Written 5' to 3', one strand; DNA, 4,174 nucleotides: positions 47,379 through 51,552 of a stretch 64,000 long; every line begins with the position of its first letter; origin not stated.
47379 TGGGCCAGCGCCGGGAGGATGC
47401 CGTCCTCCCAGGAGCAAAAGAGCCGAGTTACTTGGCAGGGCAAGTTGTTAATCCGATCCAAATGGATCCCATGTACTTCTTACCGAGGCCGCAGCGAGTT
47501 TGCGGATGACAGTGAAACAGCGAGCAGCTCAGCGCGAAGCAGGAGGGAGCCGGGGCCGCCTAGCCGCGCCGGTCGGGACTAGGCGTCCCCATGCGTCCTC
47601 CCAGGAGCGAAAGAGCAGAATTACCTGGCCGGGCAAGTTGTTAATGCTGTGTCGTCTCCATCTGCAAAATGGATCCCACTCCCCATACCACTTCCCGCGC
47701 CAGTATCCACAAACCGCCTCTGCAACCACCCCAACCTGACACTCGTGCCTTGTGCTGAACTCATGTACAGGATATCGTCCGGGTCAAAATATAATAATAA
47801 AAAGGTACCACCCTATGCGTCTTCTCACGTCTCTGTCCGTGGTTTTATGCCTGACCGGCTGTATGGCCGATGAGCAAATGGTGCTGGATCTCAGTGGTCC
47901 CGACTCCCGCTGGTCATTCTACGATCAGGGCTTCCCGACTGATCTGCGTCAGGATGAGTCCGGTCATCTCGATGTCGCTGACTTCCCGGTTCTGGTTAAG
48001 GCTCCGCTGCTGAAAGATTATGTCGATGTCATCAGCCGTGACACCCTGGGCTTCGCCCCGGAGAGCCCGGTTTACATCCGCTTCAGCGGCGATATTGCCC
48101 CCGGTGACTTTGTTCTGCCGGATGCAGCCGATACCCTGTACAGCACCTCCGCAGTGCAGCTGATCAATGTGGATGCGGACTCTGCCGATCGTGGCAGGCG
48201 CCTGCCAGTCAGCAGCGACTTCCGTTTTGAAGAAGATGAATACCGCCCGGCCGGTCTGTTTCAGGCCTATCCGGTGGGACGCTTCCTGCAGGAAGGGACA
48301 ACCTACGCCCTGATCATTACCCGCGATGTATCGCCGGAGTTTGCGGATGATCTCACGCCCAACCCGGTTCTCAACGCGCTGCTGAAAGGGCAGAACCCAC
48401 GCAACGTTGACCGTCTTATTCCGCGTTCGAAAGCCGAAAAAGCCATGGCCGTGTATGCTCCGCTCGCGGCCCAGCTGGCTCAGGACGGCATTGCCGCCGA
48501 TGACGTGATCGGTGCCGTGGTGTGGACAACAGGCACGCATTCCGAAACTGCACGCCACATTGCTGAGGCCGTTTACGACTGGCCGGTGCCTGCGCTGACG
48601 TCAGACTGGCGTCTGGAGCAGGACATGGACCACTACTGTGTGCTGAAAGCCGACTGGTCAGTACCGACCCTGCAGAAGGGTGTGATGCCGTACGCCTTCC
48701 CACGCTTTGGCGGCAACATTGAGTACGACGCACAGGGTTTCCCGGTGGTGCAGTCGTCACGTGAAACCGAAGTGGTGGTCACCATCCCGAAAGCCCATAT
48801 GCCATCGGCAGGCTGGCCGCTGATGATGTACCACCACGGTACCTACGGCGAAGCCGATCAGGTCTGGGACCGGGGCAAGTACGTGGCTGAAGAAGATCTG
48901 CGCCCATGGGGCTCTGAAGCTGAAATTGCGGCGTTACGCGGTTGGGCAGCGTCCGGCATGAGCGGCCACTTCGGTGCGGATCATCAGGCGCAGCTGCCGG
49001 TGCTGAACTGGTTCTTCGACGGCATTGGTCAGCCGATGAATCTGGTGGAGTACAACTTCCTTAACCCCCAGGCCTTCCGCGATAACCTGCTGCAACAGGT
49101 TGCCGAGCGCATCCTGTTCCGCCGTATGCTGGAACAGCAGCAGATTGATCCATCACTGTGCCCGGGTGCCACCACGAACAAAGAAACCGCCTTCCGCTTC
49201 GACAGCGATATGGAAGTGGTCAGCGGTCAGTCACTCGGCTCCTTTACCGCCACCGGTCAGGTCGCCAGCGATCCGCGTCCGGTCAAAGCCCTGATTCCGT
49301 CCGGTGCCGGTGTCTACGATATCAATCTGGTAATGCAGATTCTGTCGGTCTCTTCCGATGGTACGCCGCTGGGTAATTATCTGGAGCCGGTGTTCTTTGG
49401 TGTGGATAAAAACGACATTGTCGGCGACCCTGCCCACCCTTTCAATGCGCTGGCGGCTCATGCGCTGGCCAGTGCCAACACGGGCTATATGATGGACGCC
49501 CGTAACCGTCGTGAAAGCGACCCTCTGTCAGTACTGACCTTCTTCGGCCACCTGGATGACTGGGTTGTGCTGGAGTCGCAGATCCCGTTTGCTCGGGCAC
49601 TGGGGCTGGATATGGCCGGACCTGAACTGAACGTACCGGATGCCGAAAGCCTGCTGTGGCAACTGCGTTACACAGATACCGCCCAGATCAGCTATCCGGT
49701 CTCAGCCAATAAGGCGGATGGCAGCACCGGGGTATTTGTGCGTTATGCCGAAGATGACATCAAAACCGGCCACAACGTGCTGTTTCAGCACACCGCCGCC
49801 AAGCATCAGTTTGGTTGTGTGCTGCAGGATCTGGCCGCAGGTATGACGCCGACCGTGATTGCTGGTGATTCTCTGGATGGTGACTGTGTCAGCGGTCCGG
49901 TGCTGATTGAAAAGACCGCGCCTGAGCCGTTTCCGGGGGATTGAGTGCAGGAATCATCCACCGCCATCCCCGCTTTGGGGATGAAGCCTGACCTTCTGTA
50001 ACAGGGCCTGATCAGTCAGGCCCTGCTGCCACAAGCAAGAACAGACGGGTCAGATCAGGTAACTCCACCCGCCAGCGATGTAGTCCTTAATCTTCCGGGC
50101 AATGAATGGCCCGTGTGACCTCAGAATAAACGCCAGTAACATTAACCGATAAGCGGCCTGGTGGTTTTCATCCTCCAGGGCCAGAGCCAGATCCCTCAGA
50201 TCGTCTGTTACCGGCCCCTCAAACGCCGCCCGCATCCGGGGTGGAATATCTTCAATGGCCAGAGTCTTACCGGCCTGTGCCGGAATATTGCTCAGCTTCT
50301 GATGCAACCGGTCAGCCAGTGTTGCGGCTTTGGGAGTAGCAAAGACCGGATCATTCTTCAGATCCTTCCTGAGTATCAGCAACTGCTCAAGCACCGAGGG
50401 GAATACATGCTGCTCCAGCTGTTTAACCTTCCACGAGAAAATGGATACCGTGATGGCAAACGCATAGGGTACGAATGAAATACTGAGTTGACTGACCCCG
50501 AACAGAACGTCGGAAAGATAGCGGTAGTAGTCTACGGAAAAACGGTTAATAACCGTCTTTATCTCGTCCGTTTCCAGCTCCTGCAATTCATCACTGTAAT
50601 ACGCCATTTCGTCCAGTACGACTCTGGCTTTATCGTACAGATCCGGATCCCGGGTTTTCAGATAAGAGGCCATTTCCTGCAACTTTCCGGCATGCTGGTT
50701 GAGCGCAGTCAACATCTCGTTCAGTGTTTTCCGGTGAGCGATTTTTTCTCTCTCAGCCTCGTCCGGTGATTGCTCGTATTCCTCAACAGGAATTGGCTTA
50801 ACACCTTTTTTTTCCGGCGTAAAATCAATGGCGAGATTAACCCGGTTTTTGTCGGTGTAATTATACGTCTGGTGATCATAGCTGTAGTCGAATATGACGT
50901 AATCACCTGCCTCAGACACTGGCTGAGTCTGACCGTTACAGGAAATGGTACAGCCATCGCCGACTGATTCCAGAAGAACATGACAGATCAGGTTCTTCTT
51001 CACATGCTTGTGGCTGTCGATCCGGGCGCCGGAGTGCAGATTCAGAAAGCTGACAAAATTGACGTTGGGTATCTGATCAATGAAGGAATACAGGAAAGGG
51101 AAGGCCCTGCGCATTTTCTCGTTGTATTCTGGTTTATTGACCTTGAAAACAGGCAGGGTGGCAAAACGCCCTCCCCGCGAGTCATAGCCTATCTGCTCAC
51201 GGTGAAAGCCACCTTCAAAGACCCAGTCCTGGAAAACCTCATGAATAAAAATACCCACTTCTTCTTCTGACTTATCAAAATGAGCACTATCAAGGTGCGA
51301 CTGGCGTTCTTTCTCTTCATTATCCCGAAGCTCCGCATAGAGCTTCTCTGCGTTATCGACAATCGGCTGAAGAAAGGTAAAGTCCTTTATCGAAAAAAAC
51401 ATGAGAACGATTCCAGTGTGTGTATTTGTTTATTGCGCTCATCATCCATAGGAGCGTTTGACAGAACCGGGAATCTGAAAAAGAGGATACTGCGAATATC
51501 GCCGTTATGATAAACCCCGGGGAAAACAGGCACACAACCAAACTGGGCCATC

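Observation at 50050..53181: Uncharacterised lower-GC two-gene operon (unknown 297-aa protein plus AspH-like hydroxylase fusion) divergent from idi: possible novel prenylation/hydroxylation module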

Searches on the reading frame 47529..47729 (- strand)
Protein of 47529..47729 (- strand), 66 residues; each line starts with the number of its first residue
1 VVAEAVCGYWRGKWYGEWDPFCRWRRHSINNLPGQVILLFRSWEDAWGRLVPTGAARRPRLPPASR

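Call 76: search_protein_families(library=pfam, proteins=[window:47529-47729:-], max_evalue=1)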
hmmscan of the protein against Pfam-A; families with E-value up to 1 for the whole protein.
window:47529-47729:- (66 aa): 1 family
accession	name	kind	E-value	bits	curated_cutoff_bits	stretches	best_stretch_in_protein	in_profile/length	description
PF10813.13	Herpesvir_UL11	-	0.015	15.5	21.2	1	22-37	8-23/32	Herpesvirus UL11 homologue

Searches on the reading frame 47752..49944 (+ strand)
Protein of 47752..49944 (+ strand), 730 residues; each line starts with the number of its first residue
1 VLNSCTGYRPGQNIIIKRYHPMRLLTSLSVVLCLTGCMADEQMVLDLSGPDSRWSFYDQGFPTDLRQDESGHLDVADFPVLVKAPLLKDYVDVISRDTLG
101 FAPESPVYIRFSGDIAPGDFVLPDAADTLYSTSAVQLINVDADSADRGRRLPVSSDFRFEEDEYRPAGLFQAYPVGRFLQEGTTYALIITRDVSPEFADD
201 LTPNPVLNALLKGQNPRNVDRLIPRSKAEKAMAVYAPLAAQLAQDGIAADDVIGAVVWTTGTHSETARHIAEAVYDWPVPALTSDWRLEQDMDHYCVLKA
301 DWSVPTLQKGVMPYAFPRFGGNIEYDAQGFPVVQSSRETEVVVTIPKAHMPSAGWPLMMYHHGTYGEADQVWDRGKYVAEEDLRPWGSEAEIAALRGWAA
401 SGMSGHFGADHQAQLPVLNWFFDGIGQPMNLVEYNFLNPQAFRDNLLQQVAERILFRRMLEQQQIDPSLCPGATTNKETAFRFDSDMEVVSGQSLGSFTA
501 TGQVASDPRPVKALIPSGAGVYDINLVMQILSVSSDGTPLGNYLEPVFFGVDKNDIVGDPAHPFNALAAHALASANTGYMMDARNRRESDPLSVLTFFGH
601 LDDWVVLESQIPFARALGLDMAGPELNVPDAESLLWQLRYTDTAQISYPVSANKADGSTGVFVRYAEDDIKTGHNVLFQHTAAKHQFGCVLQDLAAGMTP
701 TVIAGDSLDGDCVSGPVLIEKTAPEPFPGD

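Call 3: search_protein_families(library=pfam, proteins=[window:47752-49944:+], max_evalue=1)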
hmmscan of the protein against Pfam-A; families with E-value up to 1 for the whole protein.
window:47752-49944:+ (730 aa): 0 families

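Call 4: search_protein_families(library=ncbifam, proteins=[window:47752-49944:+], max_evalue=1)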
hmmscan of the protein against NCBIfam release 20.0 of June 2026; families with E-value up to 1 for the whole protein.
window:47752-49944:+ (730 aa): 2 families
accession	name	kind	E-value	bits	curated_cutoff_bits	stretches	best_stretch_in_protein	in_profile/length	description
TIGR03502.1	lipase_Pla1_cef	subfamily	0.0017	16.6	383.9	1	331-568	407-631/790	VolA/Pla-1 family phospholipase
NF050057.1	e_dPHAmcl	equivalog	0.11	11.7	270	1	336-368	28-60/252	extracellular medium-chain-length polyhydroxyalkanoate depolymerase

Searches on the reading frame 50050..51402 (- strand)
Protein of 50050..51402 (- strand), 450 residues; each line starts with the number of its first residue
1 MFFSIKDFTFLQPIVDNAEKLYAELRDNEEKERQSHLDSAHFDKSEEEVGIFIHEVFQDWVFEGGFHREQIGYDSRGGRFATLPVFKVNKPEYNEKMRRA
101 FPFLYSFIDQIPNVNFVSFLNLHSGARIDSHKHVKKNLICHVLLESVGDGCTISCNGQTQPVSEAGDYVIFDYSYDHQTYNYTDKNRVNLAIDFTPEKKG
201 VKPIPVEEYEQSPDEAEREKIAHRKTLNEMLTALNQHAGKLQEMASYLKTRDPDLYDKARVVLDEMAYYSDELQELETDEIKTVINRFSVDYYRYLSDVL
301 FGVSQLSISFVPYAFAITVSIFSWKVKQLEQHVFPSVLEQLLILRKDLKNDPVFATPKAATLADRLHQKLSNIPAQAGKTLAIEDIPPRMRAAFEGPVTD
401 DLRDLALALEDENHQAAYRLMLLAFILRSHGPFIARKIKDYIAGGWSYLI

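Call 3: search_protein_families(library=pfam, proteins=[window:50050-51402:-], max_evalue=1)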
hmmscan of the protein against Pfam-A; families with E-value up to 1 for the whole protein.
window:50050-51402:- (450 aa): 4 families
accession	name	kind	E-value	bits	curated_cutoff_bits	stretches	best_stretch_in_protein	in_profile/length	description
PF05118.21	Asp_Arg_Hydrox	-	9.1e-14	52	22.6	1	93-195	48-155/157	Aspartyl/Asparaginyl beta-hydroxylase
PF17170.10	DUF5128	-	0.0022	17.7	22.9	1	154-281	184-309/321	6-bladed beta-propeller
PF13286.11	HD_assoc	-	0.13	13.2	22.2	0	214-272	26-83/91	Phosphohydrolase-associated domain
PF08748.17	Phage_TAC_4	-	0.33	11.6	21.1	1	15-71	39-95/124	Phage tail assembly chaperone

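Call 4: search_protein_families(library=ncbifam, proteins=[window:50050-51402:-], max_evalue=1)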
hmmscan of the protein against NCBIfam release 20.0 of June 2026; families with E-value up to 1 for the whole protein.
window:50050-51402:- (450 aa): 2 families
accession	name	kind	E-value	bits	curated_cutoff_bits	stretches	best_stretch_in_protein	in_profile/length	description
NF052565.1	OrnLipAcylHsRhiz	equivalog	7.6e-07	28.6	450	1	96-195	110-211/259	ornithine lipid ester-linked acyl 2-hydroxylase OlsC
NF033391.2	lipid_A_LpxO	equivalog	3.3e-06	26.4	500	1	102-194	125-218/297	lipid A hydroxylase LpxO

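Call 8: find_homologous_proteins(query=window:50050-51402:-)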
Query window:50050-51402:- (450 aa): 1 proteins with E <= 0.001 among 7903 candidates.
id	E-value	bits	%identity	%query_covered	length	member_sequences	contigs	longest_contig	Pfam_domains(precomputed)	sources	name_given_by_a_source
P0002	0.0e+0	1022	100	100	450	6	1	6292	PF05118.22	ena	-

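Call 10: find_encoding_contigs(protein=P0002, flank=10000, max_places=10)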
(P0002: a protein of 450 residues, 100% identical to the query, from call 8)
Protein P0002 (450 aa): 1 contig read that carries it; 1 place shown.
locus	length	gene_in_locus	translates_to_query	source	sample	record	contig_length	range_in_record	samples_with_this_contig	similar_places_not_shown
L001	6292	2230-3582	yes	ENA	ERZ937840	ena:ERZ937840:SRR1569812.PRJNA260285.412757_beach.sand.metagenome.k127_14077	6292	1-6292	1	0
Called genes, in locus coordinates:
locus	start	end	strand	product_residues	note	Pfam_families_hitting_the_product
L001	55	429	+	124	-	PF21986:AH_C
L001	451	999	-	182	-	PF00293:NUDIX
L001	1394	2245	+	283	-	-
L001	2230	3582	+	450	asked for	PF05118:Asp_Arg_Hydrox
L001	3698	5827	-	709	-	-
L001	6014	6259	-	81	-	-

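Call 12: search_solved_structures(query=window:50050-51402:-, max_evalue=10, show_alignments=3)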
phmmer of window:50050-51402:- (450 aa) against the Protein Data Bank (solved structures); distinct sequences matched with E-value up to 10: 8.
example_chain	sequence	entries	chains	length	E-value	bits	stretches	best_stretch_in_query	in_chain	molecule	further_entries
5apa_A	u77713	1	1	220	0.045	15.8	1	118-193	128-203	ASPARTYL/ASPARAGINYL BETA-HYDROXYLASE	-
9fvx_A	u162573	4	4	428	0.14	14.2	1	118-193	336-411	Aspartyl/asparaginyl beta-hydroxylase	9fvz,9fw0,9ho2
5jqy_A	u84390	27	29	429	0.14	14.2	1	118-193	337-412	Aspartyl/asparaginyl beta-hydroxylase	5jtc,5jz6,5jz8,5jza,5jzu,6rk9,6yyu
7yb9_A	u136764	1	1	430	0.14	14.2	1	118-193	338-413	Aspartyl/asparaginyl beta-hydroxylase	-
8re9_A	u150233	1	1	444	0.14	14.2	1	118-193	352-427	Aspartyl/asparaginyl beta-hydroxylase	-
8re8_A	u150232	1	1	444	0.14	14.2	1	118-193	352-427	Aspartyl/asparaginyl beta-hydroxylase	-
8re5_A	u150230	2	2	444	0.31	13.1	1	118-186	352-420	Aspartyl/asparaginyl beta-hydroxylase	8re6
6q9f_A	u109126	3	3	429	0.61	12.1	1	138-193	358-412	Aspartyl/asparaginyl beta-hydroxylase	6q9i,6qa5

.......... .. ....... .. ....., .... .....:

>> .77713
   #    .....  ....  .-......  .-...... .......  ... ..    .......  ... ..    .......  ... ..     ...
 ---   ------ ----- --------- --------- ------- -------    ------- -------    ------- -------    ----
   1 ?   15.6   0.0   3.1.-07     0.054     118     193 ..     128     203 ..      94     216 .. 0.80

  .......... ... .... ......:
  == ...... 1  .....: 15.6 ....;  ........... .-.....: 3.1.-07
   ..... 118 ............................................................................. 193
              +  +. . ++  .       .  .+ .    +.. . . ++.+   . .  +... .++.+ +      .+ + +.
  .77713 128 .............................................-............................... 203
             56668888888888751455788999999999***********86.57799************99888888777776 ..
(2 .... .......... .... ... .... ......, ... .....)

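Call 67: predict_structure(alignment_id=A4)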
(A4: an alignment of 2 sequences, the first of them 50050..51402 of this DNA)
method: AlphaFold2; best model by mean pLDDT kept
length: 450 residues; sequences in the alignment: 2
mean_pLDDT: 44.7   pTM: 0.29
mean pLDDT of the five models: 44.7, 44.2, 42.3, 41.3, 39.2
residues with pLDDT >= 90: 0; 70-90: 39; 50-70: 103; < 50: 308
segments of 3 or more residues with pLDDT < 50: 1-26, 31-213, 215-218, 276-333, 378-386, 388-393, 433-450
pLDDT, mean of each block of 10 residues (from residue 1): 28 36 44 36 25 30 31 28 34 40 40 36 29 29 34 45 42 32 28 34 30 45 57 61 61 60 65 54 44 41 31 30 36 57 76 76 79 58 45 58 71 61 57 46 30
secondary structure, 60 per line:
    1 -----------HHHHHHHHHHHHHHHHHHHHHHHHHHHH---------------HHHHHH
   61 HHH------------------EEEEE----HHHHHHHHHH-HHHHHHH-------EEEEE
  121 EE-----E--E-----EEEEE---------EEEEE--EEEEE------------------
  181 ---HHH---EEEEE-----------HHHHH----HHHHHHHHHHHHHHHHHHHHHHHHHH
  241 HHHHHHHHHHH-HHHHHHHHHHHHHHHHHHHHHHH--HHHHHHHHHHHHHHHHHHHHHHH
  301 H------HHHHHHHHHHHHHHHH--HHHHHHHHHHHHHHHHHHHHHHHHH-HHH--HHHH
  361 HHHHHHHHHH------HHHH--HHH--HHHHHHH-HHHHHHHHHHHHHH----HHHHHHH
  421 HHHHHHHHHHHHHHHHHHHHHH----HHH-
elements in order: H12-39 H55-63 E82-86 H91-100 H102-108 E116-122 E137-141 E151-155 E158-162 E190-194 H206-210 H215-251 H253-275 H278-301 H308-323 H326-350 H357-370 H377-380 H388-394 H396-409 H414-442

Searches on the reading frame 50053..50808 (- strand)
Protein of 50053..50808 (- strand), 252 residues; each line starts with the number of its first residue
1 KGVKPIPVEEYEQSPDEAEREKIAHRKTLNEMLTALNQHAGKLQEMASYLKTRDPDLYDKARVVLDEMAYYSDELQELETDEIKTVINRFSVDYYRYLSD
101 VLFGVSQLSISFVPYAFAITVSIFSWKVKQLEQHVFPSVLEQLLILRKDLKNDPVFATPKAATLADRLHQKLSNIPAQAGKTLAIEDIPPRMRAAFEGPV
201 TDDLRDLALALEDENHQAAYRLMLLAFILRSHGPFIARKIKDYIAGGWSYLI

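Call 71: search_solved_structures(query=window:50053-50808:-, max_evalue=10)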
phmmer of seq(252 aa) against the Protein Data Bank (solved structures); distinct sequences matched with E-value up to 10: 2.
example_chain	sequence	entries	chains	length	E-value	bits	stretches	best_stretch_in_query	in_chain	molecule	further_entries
9uhd_A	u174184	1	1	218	0.71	12.6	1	21-91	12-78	CBY1-interacting BAR domain-containing protein 1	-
7lhy_A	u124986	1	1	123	0.9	12.3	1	51-100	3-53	SWI/SNF nucleosome remodeling complex component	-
